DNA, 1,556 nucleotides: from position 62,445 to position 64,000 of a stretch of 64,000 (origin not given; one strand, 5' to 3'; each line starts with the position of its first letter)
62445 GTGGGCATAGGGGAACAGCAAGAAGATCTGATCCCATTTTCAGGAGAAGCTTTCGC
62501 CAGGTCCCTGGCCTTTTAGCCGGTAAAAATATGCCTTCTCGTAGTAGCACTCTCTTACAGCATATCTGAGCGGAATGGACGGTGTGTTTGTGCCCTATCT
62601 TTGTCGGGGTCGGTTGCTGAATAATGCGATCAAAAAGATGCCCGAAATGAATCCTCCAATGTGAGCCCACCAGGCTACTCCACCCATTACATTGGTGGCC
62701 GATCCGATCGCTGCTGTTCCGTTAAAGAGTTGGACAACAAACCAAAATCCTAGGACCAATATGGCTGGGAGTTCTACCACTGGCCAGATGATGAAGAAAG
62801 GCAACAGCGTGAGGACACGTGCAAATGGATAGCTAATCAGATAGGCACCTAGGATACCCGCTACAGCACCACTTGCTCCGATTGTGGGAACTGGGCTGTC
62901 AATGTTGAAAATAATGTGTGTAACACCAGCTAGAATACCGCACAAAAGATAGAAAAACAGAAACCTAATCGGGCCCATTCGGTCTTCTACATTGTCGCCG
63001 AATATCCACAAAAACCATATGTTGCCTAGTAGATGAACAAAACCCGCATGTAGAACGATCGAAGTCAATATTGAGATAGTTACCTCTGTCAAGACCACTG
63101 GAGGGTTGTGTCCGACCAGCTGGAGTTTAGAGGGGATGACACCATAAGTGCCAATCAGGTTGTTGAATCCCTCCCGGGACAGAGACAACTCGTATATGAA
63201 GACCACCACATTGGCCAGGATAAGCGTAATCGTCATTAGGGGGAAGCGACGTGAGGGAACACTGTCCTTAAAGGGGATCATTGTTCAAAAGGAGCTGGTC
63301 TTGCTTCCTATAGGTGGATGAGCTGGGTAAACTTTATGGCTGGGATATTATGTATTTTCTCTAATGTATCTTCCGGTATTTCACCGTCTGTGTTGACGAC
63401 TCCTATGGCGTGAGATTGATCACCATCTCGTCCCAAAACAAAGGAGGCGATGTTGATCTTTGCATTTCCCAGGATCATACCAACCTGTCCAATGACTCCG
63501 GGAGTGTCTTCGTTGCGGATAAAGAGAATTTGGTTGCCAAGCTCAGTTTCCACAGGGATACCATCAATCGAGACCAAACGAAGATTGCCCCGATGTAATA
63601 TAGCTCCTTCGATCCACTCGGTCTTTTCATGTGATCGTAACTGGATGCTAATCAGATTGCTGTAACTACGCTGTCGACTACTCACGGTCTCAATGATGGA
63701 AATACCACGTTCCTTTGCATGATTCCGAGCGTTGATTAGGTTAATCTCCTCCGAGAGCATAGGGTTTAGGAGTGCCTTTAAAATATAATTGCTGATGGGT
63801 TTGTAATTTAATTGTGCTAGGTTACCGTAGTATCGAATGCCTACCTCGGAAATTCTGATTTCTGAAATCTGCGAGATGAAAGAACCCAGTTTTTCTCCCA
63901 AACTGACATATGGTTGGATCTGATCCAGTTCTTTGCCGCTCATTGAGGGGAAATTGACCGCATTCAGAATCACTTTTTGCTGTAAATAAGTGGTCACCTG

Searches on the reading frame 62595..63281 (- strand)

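Call 49: search_protein_families(library=pfam, proteins=[window:62595-63281:-], max_evalue=0.001)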
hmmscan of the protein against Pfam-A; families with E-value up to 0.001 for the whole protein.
window:62595-63281:- (228 aa): 1 family
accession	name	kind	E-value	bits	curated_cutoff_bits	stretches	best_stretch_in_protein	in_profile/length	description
PF01694.28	Rhomboid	-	2.5e-33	115.7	22.6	1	69-223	5-142/143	Rhomboid domain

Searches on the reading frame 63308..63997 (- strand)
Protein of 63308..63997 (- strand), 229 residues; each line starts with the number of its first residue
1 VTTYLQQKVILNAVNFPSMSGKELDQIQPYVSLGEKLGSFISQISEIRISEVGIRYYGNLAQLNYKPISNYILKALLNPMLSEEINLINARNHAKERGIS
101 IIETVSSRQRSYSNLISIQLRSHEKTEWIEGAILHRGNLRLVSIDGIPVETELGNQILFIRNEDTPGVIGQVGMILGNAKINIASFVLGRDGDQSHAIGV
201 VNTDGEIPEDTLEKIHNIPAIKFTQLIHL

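Call 49: search_protein_families(library=pfam, proteins=[window:63308-63997:-], max_evalue=0.001)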
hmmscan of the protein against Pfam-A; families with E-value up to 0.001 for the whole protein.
window:63308-63997:- (229 aa): 2 families
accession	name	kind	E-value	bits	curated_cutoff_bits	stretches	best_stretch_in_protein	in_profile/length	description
PF19304.4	PGDH_inter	-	3.3e-31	108.3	27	1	27-144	2-118/119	D-3-phosphoglycerate dehydrogenase intervening domain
PF01842.31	ACT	-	1.7e-10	40.9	27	1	157-219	2-65/66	ACT domain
